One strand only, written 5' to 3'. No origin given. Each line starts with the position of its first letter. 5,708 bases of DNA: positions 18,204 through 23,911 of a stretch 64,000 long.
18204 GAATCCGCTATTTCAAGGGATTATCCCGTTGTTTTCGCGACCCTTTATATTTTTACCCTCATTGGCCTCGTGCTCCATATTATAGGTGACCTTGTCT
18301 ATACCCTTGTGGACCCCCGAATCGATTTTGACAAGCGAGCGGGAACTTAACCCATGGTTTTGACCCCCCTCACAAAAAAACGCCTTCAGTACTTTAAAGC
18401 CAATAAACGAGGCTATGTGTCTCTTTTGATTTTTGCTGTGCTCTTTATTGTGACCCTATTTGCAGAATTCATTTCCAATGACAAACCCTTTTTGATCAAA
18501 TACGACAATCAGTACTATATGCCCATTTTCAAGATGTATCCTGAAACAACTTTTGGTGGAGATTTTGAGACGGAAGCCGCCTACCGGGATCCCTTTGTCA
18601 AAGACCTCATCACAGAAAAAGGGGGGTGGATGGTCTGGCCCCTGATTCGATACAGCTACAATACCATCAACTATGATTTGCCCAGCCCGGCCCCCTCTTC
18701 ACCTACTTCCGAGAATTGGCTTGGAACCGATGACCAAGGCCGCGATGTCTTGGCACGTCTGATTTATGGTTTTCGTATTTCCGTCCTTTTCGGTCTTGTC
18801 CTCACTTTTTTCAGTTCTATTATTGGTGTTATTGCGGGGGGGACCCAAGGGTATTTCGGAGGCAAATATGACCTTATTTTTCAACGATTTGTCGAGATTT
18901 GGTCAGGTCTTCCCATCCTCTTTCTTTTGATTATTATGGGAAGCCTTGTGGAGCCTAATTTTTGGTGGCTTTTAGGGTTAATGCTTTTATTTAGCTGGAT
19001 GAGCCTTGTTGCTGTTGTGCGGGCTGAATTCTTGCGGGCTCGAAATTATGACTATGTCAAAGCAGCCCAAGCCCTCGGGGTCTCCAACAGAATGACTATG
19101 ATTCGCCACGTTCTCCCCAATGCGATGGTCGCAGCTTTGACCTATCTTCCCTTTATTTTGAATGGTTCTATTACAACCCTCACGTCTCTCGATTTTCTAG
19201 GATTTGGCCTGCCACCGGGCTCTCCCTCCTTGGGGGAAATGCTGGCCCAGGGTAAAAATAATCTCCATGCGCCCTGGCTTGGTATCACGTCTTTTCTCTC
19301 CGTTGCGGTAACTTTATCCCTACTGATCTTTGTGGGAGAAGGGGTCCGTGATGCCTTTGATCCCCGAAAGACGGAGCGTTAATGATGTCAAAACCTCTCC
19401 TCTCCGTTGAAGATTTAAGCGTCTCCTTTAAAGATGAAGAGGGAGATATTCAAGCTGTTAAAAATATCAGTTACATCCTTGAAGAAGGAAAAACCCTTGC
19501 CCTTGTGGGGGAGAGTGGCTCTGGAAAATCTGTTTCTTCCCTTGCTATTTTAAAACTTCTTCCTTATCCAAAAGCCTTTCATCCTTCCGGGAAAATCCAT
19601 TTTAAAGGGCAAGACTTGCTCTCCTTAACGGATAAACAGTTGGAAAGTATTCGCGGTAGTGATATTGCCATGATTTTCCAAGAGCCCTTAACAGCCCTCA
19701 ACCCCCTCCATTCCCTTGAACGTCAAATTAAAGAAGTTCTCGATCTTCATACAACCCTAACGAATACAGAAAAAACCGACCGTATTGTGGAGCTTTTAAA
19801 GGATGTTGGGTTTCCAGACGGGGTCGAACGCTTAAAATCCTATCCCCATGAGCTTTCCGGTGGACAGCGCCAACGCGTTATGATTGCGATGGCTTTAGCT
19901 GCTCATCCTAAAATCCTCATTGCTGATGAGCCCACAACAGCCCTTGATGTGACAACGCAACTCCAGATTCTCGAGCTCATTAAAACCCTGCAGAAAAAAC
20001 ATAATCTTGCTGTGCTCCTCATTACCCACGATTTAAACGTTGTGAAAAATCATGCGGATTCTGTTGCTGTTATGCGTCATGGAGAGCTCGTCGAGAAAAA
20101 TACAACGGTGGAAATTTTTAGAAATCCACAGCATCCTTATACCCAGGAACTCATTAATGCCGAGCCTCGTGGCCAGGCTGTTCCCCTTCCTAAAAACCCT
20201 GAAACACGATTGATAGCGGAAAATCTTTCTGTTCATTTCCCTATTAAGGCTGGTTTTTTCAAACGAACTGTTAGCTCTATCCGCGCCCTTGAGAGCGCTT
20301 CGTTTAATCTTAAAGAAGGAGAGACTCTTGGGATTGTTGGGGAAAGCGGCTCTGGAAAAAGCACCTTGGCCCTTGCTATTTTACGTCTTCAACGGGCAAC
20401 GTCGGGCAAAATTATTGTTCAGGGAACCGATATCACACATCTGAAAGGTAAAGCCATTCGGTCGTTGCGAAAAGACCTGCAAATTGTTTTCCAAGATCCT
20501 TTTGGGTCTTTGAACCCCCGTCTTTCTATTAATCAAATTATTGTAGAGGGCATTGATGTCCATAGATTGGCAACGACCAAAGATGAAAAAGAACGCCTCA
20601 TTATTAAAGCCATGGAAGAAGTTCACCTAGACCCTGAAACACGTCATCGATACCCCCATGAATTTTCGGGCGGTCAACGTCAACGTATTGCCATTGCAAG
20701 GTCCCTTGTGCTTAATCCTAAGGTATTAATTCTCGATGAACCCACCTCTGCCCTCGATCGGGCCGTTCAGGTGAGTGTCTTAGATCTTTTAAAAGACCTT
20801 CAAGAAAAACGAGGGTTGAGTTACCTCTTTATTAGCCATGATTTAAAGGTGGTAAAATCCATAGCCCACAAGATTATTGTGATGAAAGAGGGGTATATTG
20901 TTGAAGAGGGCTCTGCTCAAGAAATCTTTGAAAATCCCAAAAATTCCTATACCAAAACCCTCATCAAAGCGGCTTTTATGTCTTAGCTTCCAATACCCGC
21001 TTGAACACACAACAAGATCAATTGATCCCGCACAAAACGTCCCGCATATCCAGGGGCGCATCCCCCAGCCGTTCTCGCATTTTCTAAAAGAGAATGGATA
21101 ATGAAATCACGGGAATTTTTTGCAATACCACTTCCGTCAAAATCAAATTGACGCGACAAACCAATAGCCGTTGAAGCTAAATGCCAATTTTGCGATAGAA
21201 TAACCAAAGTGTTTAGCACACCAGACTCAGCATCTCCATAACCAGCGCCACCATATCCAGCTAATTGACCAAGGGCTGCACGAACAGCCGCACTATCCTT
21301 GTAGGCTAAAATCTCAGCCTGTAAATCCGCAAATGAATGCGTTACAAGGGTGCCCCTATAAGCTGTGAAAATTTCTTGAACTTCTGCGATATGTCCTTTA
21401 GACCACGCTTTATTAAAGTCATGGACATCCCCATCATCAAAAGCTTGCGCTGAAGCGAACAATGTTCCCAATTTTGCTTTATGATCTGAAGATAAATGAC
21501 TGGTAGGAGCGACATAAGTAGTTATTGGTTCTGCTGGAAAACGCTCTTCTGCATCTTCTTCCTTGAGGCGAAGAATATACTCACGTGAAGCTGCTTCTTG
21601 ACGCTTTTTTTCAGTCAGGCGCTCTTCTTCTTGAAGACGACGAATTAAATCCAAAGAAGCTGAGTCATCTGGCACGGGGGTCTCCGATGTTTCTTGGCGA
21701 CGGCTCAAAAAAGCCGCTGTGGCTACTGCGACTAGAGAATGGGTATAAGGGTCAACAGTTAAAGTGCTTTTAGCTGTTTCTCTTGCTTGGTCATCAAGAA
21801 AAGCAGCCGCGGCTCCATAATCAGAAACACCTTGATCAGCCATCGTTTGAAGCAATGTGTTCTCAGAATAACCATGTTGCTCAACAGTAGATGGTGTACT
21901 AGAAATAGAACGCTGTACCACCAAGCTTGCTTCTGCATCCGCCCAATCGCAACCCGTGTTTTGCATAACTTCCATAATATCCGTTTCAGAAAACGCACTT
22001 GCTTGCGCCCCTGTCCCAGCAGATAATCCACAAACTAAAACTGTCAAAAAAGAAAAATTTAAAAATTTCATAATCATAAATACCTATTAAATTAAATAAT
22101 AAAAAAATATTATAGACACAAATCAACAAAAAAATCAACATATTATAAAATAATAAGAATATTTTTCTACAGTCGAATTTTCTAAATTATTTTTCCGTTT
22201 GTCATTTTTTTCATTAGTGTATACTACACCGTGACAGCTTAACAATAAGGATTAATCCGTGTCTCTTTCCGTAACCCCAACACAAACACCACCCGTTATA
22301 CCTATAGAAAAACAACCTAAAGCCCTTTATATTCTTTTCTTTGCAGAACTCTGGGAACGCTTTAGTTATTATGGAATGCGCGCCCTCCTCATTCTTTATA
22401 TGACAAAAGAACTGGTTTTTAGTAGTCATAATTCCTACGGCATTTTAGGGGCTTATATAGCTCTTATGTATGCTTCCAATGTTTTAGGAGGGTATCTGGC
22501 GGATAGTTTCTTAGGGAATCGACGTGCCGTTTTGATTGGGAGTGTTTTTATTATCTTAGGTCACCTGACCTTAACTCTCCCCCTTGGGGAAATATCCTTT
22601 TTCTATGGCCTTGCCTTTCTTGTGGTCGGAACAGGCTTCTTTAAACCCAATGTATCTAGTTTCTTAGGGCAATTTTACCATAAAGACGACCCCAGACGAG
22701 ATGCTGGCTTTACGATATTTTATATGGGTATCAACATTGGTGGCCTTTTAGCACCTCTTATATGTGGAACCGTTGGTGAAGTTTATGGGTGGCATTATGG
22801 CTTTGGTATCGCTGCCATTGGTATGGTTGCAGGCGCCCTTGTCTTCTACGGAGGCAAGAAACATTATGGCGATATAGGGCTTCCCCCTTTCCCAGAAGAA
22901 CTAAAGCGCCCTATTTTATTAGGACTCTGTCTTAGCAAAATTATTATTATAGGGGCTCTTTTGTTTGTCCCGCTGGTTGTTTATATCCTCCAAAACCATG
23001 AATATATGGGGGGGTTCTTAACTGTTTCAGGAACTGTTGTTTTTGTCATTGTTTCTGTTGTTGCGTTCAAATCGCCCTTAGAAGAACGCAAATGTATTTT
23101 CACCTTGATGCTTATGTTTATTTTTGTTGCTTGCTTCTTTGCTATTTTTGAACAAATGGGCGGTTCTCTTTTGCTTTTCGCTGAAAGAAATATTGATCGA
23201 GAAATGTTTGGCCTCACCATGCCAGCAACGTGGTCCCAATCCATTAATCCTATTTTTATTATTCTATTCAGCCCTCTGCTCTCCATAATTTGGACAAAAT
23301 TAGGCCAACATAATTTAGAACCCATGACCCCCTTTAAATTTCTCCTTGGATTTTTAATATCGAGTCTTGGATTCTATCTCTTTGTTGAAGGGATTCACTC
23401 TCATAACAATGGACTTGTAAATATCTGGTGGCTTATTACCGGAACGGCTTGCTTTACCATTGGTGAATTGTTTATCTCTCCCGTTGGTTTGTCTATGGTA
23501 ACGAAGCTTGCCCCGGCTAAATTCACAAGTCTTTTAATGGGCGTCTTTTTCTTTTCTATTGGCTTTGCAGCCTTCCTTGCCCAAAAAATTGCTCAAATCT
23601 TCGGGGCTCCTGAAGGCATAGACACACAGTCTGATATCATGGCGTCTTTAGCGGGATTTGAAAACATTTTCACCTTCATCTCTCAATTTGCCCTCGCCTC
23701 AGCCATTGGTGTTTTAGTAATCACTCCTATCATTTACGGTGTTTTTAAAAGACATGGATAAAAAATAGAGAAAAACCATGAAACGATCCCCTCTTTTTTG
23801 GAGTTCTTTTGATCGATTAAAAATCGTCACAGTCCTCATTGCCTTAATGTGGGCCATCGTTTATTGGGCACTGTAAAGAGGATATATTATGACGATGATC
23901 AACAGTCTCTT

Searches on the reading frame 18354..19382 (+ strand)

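Call 71: search_protein_families(library=pfam, proteins=[window:18354-19382:+], max_evalue=1e-8)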
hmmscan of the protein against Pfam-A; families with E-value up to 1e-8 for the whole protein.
window:18354-19382:+ (342 aa): 1 family
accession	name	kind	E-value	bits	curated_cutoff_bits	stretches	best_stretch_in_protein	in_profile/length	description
PF00528.27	BPD_transp_1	-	2.2e-31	109.4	26.4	1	156-339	3-182/184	Binding-protein-dependent transport system inner membrane component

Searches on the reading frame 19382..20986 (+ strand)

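Call 71: search_protein_families(library=pfam, proteins=[window:19382-20986:+], max_evalue=1e-8)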
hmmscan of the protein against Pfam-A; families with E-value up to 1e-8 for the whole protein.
window:19382-20986:+ (534 aa): 4 families
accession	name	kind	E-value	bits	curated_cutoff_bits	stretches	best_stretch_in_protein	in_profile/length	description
PF00005.33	ABC_tran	-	1.1e-65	220.9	25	2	303-456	1-137/137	ABC transporter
PF02463.25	SMC_N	-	9e-15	55.1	40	0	37-232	25-213/220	RecF/RecN/SMC N terminal domain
PF08352.17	oligo_HPY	-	9.4e-12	45.6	27.1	0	237-264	1-28/65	Oligopeptide/dipeptide transporter, C-terminal region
PF13304.12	AAA_21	-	1.5e-09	38.8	27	0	420-491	230-303/304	AAA domain, putative AbiEii toxin, Type IV TA system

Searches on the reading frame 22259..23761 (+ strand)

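Call 71: search_protein_families(library=pfam, proteins=[window:22259-23761:+], max_evalue=1e-8)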
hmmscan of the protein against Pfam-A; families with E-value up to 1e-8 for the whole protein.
window:22259-23761:+ (500 aa): 2 families
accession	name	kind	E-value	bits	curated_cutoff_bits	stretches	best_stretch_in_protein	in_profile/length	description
PF00854.27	PTR2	-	6.8e-73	246.2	27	1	89-451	2-382/392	POT family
PF07690.21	MFS_1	-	1.5e-20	73.9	33.4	1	33-300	8-291/347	Major Facilitator Superfamily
